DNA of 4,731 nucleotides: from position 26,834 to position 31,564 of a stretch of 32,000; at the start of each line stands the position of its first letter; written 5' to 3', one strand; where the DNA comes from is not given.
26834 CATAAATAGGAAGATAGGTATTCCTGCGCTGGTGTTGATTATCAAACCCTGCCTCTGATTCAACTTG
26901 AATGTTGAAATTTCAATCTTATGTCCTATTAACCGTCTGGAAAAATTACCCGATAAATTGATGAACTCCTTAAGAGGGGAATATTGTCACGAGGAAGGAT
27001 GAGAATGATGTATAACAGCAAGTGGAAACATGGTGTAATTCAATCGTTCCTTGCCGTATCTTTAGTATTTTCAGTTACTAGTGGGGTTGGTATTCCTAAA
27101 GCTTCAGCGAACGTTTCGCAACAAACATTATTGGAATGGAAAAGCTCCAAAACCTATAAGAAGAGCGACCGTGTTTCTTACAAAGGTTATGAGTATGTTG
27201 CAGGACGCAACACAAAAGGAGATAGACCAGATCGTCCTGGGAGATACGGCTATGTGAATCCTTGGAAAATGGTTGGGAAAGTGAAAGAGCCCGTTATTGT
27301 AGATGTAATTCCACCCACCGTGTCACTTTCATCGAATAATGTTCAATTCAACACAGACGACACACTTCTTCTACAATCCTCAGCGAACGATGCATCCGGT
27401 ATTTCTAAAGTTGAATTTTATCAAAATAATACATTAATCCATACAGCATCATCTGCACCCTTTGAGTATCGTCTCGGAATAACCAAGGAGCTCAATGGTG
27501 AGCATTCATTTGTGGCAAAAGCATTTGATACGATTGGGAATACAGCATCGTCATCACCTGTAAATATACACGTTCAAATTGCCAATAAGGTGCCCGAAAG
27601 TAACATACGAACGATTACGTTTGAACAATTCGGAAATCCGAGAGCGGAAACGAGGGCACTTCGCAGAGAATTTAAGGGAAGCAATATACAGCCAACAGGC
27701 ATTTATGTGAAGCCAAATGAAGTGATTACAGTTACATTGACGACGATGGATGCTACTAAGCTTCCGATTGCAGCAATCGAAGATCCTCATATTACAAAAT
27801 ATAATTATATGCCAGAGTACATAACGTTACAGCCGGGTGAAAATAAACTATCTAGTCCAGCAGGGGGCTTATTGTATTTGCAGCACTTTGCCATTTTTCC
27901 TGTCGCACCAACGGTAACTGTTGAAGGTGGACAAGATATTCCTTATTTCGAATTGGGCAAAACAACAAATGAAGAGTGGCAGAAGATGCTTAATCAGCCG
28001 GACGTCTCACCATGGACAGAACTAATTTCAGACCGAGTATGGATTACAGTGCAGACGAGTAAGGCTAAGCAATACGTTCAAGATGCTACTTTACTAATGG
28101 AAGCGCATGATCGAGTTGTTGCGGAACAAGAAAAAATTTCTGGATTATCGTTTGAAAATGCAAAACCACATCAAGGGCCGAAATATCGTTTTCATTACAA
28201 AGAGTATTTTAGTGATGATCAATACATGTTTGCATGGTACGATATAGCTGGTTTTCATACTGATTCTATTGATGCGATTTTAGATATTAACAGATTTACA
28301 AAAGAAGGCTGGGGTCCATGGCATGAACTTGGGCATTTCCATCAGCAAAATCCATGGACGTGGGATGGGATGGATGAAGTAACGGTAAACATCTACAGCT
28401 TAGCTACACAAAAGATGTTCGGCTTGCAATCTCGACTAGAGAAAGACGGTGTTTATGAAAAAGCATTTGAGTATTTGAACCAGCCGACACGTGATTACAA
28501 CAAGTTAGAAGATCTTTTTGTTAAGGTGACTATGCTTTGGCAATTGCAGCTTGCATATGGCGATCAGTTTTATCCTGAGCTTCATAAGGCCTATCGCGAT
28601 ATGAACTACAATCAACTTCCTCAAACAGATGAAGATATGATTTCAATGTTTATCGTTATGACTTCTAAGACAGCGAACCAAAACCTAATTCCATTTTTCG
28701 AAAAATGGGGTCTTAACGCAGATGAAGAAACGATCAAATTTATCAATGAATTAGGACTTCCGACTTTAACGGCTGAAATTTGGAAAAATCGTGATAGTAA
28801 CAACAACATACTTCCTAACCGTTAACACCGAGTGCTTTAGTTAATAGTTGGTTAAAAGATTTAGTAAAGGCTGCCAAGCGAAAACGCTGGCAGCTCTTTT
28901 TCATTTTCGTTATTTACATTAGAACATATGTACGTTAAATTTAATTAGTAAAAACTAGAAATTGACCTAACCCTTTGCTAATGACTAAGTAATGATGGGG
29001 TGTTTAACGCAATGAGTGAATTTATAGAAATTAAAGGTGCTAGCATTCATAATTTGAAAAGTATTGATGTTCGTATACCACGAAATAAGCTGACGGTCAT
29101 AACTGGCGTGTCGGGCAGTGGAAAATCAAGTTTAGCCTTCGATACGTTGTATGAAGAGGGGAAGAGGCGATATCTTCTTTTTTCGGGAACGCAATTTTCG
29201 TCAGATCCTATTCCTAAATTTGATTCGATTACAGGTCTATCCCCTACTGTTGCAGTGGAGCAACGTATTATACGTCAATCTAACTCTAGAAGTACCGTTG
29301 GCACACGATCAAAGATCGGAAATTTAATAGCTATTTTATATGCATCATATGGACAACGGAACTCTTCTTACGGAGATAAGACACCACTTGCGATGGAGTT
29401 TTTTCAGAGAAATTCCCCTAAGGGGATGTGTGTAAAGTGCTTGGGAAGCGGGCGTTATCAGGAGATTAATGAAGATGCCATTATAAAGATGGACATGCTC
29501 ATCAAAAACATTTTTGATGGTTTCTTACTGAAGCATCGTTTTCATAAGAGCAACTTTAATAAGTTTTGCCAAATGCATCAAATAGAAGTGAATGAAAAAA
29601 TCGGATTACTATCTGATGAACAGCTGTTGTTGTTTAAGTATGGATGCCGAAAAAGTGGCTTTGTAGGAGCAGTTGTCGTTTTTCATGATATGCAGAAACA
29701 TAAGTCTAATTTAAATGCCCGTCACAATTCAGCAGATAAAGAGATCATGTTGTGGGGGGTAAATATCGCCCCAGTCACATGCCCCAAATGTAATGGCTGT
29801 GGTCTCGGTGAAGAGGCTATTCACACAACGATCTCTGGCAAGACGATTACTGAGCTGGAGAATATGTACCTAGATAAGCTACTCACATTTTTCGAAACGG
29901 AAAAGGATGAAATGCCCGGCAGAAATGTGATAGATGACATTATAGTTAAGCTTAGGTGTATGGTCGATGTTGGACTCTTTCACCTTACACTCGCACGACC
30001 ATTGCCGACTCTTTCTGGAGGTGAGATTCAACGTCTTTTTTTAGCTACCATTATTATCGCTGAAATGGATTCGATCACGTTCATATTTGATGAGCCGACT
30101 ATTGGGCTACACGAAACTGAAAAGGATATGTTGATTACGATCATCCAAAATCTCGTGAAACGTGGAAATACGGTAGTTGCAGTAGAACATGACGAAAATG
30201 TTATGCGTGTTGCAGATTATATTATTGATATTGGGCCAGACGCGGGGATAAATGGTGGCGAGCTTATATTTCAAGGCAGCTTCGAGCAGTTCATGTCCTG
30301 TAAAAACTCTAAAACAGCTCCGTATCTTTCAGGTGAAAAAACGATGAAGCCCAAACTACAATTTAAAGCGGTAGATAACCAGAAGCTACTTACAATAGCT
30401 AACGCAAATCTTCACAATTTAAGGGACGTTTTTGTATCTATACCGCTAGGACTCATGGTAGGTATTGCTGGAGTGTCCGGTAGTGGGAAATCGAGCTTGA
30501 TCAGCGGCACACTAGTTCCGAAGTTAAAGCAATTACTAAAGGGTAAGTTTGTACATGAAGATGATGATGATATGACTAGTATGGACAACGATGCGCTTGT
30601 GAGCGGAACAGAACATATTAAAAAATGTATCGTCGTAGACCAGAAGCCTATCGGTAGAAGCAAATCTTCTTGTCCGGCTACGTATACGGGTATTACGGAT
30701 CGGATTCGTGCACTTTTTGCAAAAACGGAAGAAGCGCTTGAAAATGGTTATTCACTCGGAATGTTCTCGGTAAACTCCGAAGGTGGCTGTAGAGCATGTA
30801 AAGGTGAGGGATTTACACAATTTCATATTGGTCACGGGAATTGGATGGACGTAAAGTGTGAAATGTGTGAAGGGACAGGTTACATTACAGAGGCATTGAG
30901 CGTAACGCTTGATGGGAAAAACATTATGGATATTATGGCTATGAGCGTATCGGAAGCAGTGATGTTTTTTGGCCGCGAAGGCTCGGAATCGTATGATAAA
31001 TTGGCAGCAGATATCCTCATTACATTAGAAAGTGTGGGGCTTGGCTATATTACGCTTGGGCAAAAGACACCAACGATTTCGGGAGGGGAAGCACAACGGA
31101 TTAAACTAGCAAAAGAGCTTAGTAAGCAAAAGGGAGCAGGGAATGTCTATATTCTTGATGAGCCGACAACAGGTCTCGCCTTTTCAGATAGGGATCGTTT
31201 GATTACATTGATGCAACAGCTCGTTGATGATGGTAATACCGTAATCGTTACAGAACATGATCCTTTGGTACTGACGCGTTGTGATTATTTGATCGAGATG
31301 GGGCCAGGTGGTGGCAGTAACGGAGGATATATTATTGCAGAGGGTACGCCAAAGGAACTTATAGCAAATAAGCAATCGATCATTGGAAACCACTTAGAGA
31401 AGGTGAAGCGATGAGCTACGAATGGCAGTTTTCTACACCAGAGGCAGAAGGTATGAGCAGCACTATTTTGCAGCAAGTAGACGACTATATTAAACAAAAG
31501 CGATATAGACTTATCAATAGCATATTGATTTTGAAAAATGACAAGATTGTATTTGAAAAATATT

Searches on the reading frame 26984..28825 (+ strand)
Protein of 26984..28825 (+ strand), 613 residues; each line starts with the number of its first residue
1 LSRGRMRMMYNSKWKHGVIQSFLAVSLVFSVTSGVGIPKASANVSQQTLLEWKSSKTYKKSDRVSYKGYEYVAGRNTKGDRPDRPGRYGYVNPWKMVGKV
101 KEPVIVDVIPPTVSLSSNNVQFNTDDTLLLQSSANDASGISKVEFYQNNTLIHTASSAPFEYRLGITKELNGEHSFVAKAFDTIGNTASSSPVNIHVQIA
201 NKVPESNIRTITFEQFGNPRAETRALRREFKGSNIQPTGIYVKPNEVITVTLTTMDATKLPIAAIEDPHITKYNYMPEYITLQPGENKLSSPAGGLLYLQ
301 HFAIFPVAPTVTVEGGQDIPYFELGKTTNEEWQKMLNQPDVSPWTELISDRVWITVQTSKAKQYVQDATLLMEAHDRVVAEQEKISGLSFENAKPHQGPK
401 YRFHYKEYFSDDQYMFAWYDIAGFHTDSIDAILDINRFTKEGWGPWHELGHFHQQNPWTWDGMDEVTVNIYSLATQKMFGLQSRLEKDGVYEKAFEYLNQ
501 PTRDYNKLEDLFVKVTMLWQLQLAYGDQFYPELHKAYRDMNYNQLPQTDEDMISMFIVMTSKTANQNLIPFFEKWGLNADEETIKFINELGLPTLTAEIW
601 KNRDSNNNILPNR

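Call 88: search_protein_families(library=pfam, proteins=[window:26984-28825:+], max_evalue=0.001)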
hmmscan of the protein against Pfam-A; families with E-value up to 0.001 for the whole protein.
window:26984-28825:+ (613 aa): 3 families
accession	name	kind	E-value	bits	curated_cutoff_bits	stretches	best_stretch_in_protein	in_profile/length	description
PF13402.12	Peptidase_M60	-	7.3e-59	200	25.8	1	316-576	2-275/275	Peptidase M60, enhancin and enhancin-like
PF17957.7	Big_7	-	8.2e-12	46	24.1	1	111-176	1-68/70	Bacterial Ig domain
PF17291.7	M60-like_N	-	4e-09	36.9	23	1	219-312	3-104/106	N-terminal domain of M60-like peptidases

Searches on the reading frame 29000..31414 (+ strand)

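Call 88: search_protein_families(library=pfam, proteins=[window:29000-31414:+], max_evalue=0.001)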
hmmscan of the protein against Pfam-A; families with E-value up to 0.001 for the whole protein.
window:29000-31414:+ (804 aa): 9 families
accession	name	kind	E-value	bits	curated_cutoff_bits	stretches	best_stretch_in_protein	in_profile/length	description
PF00005.33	ABC_tran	-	7.6e-19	69.1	25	1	664-724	80-137/137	ABC transporter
PF02463.25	SMC_N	-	2.3e-08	34.2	40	0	15-46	6-41/220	RecF/RecN/SMC N terminal domain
PF20703.3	nSTAND1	-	2.4e-08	34.5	27.1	1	486-514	35-63/379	Novel STAND NTPase 1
PF13555.12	AAA_29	-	1.4e-06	28.4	27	0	23-45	16-38/61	P-loop containing region of AAA domain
PF13304.12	AAA_21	-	1.5e-06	28.9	27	0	705-758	250-303/304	AAA domain, putative AbiEii toxin, Type IV TA system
PF13191.12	AAA_16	-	2.4e-05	25.3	32.6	0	23-66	18-60/167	AAA ATPase domain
PF00684.25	DnaJ_CXXCXGXG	-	3.4e-05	24.4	32.7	0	596-630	17-54/65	DnaJ central domain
PF13175.12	AAA_15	-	4.3e-05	23.7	32.1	0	651-755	273-371/374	AAA ATPase domain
PF03193.22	RsgA_GTPase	-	0.00028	21.2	30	0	14-46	92-123/174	RsgA GTPase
